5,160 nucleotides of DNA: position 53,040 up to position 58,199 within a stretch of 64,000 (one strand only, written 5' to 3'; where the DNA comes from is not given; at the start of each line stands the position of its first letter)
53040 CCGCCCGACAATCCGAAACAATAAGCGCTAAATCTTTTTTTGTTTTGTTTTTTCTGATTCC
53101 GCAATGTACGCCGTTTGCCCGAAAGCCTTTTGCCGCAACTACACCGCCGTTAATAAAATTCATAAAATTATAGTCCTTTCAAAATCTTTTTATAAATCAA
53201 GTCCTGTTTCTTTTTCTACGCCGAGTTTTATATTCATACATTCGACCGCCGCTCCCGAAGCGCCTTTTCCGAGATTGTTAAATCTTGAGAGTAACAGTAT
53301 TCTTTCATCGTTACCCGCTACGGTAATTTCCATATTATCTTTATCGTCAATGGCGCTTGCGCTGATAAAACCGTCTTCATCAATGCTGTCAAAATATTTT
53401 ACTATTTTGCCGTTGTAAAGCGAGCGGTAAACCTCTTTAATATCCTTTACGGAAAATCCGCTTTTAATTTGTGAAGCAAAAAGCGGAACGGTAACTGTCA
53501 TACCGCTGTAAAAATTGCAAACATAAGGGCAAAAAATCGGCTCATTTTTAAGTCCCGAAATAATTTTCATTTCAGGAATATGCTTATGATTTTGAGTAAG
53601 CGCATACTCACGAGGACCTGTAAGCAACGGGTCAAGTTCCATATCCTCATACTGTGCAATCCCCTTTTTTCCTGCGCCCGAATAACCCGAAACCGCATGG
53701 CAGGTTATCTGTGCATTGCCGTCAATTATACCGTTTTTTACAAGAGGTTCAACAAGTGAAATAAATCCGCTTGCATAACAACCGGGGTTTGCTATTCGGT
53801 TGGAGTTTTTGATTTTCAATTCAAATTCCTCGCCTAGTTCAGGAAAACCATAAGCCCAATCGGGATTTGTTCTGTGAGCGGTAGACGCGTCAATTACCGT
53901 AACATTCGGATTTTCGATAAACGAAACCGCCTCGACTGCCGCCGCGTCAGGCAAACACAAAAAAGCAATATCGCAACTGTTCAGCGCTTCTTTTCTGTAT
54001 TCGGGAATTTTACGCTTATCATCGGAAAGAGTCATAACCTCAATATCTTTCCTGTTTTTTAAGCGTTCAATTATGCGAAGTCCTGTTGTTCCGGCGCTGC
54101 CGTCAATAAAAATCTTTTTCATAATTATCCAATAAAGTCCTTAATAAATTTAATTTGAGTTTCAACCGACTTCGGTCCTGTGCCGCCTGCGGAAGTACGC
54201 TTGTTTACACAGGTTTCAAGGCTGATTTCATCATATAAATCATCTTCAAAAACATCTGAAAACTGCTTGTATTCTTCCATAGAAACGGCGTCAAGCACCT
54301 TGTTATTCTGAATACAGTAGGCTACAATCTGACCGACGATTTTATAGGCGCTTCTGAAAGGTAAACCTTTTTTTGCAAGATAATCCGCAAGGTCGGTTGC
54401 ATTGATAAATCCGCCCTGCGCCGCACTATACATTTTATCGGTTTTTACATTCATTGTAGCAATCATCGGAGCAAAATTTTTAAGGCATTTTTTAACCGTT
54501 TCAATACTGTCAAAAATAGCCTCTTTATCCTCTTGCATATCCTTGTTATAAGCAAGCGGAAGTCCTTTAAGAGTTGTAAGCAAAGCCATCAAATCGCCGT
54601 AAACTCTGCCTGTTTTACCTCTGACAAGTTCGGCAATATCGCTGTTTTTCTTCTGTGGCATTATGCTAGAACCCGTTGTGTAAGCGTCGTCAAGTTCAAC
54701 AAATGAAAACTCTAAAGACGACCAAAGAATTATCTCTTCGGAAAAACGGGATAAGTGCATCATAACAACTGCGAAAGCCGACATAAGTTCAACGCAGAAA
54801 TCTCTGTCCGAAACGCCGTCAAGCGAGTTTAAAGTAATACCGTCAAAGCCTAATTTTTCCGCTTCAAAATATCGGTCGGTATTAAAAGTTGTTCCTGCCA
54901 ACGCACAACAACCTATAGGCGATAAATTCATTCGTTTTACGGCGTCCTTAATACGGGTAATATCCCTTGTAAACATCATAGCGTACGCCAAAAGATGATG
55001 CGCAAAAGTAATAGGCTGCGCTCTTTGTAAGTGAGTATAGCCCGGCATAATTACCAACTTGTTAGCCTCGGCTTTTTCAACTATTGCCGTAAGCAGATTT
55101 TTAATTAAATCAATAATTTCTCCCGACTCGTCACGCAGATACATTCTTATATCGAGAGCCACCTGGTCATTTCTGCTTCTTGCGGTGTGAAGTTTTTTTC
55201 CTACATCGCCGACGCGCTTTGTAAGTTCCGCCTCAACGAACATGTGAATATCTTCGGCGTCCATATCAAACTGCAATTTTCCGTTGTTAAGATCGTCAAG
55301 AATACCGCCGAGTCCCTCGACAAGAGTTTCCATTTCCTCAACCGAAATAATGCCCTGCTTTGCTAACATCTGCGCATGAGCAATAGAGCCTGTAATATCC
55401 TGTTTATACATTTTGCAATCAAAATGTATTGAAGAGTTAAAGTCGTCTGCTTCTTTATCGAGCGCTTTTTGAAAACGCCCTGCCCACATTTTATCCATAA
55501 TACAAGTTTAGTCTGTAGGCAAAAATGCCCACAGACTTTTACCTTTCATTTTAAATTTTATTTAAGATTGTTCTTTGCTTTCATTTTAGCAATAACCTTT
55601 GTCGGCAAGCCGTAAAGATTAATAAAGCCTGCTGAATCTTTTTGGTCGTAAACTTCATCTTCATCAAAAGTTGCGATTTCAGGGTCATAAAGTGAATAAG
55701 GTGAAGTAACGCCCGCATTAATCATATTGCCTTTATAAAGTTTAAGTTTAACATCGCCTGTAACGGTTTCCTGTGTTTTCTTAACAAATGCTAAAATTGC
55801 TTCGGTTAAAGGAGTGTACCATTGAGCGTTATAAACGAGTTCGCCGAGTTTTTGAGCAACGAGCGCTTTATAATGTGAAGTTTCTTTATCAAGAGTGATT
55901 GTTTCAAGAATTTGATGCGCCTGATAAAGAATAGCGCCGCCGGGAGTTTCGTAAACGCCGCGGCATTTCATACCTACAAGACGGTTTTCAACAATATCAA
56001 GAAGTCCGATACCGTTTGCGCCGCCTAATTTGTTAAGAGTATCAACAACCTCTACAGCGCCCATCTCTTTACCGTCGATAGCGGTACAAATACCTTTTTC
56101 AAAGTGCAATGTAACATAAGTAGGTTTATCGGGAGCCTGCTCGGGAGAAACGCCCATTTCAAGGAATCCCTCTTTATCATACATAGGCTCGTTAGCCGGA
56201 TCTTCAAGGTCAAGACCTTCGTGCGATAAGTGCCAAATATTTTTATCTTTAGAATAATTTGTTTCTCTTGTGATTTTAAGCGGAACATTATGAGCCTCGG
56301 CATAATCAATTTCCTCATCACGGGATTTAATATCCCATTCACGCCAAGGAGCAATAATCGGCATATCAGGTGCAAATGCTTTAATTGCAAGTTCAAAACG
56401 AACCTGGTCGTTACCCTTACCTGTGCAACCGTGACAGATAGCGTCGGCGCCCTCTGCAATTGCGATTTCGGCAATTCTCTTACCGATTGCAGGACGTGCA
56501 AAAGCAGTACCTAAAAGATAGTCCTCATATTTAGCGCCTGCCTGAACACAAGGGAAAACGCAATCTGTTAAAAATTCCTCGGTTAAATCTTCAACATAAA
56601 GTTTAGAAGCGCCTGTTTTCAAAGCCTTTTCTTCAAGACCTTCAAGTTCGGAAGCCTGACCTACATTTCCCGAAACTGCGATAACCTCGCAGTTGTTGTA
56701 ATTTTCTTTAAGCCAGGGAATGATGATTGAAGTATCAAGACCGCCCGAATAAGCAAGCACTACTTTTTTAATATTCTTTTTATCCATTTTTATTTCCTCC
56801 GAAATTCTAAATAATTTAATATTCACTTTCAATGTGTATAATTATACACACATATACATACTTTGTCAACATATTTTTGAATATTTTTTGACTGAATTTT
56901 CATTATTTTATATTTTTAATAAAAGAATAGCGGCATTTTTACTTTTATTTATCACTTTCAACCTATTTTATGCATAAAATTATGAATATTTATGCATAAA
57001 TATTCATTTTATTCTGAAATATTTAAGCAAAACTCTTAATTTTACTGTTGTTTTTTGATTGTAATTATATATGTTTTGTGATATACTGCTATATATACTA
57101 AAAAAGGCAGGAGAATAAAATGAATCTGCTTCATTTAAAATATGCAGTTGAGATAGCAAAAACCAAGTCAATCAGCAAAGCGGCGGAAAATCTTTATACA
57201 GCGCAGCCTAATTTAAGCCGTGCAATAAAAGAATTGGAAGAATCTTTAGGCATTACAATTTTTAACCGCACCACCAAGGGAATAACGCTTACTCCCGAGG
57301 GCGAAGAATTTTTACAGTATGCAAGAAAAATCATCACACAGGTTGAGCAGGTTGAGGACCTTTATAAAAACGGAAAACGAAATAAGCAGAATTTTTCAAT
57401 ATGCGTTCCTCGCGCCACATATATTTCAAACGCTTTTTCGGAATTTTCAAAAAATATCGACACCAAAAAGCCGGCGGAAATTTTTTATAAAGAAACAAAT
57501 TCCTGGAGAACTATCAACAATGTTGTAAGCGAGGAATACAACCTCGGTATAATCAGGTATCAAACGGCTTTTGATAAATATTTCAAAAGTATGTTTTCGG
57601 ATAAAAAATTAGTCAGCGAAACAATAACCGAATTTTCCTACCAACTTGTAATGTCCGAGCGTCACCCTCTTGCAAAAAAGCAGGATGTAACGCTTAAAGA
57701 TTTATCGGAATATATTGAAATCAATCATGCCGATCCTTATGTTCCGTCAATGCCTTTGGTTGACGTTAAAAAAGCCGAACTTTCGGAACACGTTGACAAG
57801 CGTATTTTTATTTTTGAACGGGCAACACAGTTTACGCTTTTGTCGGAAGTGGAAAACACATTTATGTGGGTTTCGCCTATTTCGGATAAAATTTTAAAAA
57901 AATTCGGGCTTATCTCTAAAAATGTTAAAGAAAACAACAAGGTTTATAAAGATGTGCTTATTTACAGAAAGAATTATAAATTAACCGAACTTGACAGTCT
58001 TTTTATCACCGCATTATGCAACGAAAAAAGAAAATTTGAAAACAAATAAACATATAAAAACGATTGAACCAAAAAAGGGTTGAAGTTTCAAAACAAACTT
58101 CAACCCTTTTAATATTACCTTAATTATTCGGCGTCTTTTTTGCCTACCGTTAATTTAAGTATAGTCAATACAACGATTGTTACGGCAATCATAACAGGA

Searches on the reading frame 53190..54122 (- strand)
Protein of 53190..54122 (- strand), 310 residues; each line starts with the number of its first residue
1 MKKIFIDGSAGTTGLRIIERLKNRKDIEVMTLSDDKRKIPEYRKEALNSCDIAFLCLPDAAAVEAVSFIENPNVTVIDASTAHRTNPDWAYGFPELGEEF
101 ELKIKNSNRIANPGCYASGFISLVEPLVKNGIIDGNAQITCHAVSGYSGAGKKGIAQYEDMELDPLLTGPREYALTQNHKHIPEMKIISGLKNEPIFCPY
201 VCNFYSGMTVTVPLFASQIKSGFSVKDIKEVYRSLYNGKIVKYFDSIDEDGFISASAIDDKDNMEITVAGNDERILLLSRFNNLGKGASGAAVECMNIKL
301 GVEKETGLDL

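Call 5: search_protein_families(library=pfam, proteins=[window:53190-54122:-])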
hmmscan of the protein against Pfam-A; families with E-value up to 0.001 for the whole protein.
window:53190-54122:- (310 aa): 2 families
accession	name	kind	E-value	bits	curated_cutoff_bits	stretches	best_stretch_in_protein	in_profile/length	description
PF22698.1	Semialdhyde_dhC_1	-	1.1e-23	84.4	27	1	115-283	1-165/165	Semialdehyde dehydrogenase, dimerisation domain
PF01118.30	Semialdhyde_dh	-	1.3e-12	48.6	26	1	8-98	6-115/121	Semialdehyde dehydrogenase, NAD binding domain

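Call 6: search_protein_families(library=ncbifam, proteins=[window:53190-54122:-])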
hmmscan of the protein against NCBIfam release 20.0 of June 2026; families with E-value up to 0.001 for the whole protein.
window:53190-54122:- (310 aa): 6 families
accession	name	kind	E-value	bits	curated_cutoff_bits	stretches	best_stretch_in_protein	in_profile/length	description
TIGR01851.1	argC_other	equivalog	6.9e-104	347.5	229.85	1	2-302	2-310/310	N-acetyl-gamma-glutamyl-phosphate reductase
TIGR01850.1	argC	equivalog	1e-42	146.6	233.6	1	41-309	58-339/345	N-acetyl-gamma-glutamyl-phosphate reductase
TIGR01296.1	asd_B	equivalog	3.5e-11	42.8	324.2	1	29-158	41-167/339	aspartate-semialdehyde dehydrogenase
NF011456.0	PRK14874.1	equivalog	4.1e-09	35.9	223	1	30-159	47-172/346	aspartate-semialdehyde dehydrogenase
NF006416.0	PRK08664.1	subfamily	7.2e-07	28.7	232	1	39-158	66-189/350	aspartate-semialdehyde dehydrogenase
TIGR00978.1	asd_EA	equivalog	4.7e-05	22.6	301.2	1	46-159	70-188/342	aspartate-semialdehyde dehydrogenase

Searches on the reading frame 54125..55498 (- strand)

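Call 37: search_protein_families(library=pfam, max_evalue=0.000001, proteins=[window:54125-55498:-])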
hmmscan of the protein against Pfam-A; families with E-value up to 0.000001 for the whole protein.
window:54125-55498:- (457 aa): 2 families
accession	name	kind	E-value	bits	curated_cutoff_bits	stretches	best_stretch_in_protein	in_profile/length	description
PF00206.25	Lyase_1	-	3.4e-79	266.9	27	1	7-301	1-312/312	Lyase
PF14698.11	ASL_C2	-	4e-27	94.9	27.3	1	364-432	1-69/69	Argininosuccinate lyase C-terminal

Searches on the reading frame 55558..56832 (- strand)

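Call 37: search_protein_families(library=pfam, max_evalue=0.000001, proteins=[window:55558-56832:-])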
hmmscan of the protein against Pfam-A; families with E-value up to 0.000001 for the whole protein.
window:55558-56832:- (424 aa): 2 families
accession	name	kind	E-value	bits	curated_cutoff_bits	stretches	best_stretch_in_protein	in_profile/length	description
PF20979.2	Arginosuc_syn_C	-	3.7e-74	249.5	27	1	193-413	1-218/219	Arginosuccinate synthase C-terminal domain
PF00764.25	Arginosuc_synth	-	3.7e-61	206.3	27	1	23-184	1-162/162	Arginosuccinate synthase N-terminal HUP domain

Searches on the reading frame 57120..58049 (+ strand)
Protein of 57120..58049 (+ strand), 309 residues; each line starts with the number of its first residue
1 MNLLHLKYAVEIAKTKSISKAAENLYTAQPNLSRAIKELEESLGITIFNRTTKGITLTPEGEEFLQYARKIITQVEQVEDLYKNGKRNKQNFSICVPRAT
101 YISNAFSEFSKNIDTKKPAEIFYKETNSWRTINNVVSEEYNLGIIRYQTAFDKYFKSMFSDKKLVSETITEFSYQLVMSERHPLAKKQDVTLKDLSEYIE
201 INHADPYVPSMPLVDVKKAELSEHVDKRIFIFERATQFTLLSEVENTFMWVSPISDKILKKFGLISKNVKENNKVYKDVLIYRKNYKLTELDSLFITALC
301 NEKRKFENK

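Call 37: search_protein_families(library=pfam, max_evalue=0.000001, proteins=[window:57120-58049:+])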
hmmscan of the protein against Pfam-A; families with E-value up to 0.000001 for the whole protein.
window:57120-58049:+ (309 aa): 1 family
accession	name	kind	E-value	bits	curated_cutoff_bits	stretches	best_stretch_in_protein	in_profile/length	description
PF00126.33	HTH_1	-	4.7e-21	74.9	26.6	1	5-62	3-60/60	Bacterial regulatory helix-turn-helix protein, lysR family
